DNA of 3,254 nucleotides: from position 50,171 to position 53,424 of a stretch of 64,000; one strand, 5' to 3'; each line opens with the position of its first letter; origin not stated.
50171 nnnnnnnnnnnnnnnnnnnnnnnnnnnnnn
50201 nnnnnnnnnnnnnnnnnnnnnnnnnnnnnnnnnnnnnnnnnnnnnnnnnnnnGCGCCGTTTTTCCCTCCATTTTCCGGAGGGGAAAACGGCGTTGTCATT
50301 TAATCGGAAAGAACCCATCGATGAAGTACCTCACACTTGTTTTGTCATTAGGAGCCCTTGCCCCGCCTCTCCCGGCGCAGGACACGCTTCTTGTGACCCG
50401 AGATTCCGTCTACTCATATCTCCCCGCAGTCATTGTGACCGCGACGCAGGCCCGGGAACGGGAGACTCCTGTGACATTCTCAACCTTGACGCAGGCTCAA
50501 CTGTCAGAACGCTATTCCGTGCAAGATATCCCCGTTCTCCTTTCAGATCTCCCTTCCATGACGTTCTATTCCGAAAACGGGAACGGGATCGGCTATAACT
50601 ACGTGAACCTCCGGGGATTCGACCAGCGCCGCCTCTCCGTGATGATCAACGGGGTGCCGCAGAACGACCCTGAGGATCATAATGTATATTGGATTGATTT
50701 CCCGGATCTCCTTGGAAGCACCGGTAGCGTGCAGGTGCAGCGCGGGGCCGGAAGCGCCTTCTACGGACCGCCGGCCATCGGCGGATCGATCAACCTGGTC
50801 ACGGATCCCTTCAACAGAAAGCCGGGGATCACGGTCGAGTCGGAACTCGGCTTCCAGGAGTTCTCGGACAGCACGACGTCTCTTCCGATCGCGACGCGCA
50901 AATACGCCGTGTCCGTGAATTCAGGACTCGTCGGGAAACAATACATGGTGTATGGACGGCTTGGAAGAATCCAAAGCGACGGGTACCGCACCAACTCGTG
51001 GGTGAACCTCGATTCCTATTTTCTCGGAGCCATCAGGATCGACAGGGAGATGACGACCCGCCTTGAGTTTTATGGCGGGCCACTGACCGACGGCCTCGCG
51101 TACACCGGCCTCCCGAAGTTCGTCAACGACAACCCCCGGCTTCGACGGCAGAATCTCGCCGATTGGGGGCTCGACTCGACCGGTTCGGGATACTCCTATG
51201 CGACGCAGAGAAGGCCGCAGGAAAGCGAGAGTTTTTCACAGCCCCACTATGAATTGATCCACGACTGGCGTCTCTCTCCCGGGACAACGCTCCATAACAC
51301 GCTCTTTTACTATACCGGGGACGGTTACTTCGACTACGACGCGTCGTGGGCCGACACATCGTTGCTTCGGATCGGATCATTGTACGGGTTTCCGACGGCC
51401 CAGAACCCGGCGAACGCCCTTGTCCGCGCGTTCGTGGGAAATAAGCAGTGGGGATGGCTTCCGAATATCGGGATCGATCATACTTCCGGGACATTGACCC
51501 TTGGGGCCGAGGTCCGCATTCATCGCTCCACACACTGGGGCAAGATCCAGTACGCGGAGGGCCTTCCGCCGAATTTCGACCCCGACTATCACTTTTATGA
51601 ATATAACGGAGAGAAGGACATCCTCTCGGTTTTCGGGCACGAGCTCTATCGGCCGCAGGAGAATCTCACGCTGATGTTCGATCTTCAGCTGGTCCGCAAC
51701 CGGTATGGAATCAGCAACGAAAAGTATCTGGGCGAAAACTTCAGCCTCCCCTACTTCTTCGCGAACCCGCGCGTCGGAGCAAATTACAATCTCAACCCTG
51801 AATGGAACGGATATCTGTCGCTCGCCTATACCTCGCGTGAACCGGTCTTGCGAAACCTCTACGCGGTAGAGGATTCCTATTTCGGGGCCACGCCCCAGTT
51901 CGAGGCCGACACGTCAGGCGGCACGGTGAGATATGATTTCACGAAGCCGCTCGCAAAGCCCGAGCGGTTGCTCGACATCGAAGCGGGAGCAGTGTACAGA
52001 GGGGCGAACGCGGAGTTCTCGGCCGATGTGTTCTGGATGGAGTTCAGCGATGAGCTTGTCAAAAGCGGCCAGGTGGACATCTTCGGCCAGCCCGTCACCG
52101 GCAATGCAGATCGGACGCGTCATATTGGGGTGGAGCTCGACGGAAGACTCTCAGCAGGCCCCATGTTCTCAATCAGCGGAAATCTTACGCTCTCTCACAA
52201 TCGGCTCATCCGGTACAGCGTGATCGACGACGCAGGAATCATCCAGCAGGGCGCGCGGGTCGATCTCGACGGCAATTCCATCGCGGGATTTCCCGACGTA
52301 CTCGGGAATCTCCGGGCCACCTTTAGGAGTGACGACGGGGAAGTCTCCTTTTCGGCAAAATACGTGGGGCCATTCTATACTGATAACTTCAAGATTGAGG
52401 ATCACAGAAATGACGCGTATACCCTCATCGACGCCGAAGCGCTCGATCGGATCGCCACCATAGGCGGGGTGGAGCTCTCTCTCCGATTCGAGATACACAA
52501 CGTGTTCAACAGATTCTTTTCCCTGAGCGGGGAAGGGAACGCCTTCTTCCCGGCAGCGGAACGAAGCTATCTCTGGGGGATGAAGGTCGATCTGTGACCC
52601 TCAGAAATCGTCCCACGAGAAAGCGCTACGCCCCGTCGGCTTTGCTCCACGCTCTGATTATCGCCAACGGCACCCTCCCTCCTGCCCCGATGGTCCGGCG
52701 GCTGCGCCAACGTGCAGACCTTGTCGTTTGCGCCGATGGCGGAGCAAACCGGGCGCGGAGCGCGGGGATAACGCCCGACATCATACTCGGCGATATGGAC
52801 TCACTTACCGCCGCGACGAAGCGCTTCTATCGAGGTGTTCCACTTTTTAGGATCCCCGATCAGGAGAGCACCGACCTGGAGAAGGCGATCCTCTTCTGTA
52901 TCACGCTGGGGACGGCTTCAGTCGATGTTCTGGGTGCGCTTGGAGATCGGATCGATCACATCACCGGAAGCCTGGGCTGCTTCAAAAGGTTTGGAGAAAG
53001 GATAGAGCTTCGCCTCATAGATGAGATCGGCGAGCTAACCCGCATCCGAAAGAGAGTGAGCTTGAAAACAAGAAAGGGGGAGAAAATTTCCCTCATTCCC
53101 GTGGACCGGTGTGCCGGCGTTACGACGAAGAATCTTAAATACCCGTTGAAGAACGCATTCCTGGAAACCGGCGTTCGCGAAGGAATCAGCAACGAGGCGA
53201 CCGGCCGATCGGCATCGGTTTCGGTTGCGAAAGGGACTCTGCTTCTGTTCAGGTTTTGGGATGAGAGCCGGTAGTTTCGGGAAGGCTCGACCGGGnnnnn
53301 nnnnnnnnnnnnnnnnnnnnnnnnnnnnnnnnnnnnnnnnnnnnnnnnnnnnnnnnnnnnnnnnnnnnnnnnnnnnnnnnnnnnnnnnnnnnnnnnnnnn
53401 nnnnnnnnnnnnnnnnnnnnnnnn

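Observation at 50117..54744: TPP riboswitch and attenuator driving a TonB receptor, thiamine pyrophosphokinase and SSS-family permease operon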

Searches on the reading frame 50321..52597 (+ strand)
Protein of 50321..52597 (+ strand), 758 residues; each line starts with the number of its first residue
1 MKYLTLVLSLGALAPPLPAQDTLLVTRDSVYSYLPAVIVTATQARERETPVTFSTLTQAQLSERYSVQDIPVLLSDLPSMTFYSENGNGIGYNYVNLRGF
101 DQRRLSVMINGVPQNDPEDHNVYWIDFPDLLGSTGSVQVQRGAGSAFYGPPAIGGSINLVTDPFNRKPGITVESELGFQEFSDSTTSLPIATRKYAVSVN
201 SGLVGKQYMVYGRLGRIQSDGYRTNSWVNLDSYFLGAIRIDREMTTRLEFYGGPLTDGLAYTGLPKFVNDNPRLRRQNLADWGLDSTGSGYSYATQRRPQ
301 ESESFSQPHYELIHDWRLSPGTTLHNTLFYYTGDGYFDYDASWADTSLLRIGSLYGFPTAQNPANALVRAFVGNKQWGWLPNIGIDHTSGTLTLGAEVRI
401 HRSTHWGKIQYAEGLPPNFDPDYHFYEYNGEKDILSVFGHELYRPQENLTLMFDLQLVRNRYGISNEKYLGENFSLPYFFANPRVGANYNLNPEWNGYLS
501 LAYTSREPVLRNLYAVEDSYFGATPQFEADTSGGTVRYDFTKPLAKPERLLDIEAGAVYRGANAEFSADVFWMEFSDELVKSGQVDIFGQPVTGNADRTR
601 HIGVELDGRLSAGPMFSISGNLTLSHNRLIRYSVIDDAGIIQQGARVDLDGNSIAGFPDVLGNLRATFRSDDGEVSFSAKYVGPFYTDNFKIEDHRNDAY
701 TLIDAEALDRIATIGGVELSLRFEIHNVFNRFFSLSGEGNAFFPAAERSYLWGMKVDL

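Call 6: search_protein_families(library=pfam, proteins=[window:50321-52597:+])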
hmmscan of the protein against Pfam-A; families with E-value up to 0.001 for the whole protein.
window:50321-52597:+ (758 aa): 2 families
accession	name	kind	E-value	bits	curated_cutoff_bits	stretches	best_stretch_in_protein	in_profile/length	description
PF00593.30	TonB_dep_Rec_b-barrel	-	3.4e-26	93.5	27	1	266-727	26-435/436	TonB dependent receptor-like, beta-barrel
PF07715.20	Plug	-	2.1e-17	64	23.9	1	46-155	2-106/107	TonB-dependent Receptor Plug Domain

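Call 7: search_protein_families(library=ncbifam, proteins=[window:50321-52597:+])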
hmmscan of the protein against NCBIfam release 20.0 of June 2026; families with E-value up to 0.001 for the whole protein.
window:50321-52597:+ (758 aa): 16 families
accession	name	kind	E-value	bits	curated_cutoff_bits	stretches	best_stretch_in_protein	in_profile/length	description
TIGR01783.1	TonB-siderophor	subfamily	7.4e-26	90.9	223.5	2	48-164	1-110/649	TonB-dependent siderophore receptor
TIGR01786.1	TonB-hemlactrns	subfamily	1.1e-17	63.6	323.75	2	37-161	3-133/719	TonB-dependent hemoglobin/transferrin/lactoferrin family receptor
TIGR01785.1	TonB-hemin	subfamily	3.3e-16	58.9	316.85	1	36-161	3-128/677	TonB-dependent heme/hemoglobin receptor family protein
NF007926.1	PRK10641.1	equivalog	2.1e-07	29.9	836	1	58-184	52-174/617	TonB-dependent vitamin B12 receptor BtuB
TIGR01779.1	TonB-B12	equivalog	2.2e-07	29.8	599.7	1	34-184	28-176/614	TonB-dependent vitamin B12 receptor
NF007478.2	PRK10064.1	equivalog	2.7e-07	29.3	745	1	37-187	35-183/663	catecholate siderophore receptor CirA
NF049944.1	TonB_dep_PUIUD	equivalog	4.4e-06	25.3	850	1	60-177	68-189/686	TonB-dependent receptor, PUIUD motif-type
NF050067.1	TonBEntbctnRecCfrA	equivalog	9.8e-06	24.1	1200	1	46-181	40-177/698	TonB-dependent ferric enterobactin receptor CfrA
NF010010.0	PRK13483.1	equivalog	9.9e-06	23.8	927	1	32-186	31-187/660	ligand-gated channel protein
NF049945.1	TonB_dep_FCYXU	equivalog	1.1e-05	24.2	825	1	92-233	95-229/697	TonB-dependent receptor, FCYXU motif-type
NF049946.1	TonB_dep_CU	exception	1.6e-05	23.4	700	1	92-227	100-227/683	TonB-dependent receptor, CU motif-type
NF010011.0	PRK13484.1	equivalog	3.2e-05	22.4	1197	0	44-167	42-164/682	IreA family TonB-dependent siderophore receptor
NF041676.1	FecA_OM_dicitr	equivalog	6.8e-05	21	1100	0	128-174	215-261/773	TonB-dependent Fe(3+) dicitrate receptor FecA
NF010038.0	PRK13513.1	equivalog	0.00014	20.6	942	1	37-206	38-208/659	ligand-gated channel protein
NF049947.1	TonB_dep_PCPU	exception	0.00014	20.2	800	1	95-232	97-226/685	TonB-dependent receptor, PCPU motif-type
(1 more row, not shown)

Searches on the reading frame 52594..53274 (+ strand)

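Call 6: search_protein_families(library=pfam, proteins=[window:52594-53274:+])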
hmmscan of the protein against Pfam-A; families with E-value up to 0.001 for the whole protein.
window:52594-53274:+ (226 aa): 2 families
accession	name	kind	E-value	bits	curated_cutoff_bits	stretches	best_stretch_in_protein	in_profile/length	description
PF04263.21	TPK_catalytic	-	1.3e-26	93.1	30.7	1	35-132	2-103/113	Thiamin pyrophosphokinase, catalytic domain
PF04265.19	TPK_B1_binding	-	1.4e-11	44.3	22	1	159-216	8-67/67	Thiamin pyrophosphokinase, vitamin B1 binding domain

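Call 7: search_protein_families(library=ncbifam, proteins=[window:52594-53274:+])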
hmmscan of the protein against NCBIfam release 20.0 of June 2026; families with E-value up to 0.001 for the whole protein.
window:52594-53274:+ (226 aa): 2 families
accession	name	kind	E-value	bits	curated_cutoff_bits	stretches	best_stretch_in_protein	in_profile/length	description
TIGR01378.1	thi_PPkinase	equivalog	3e-45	154.2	76.4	1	21-218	2-205/206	thiamine diphosphokinase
NF040608.1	division_SteA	equivalog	1.6e-05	24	150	1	39-75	189-225/369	putative cytokinetic ring protein SteA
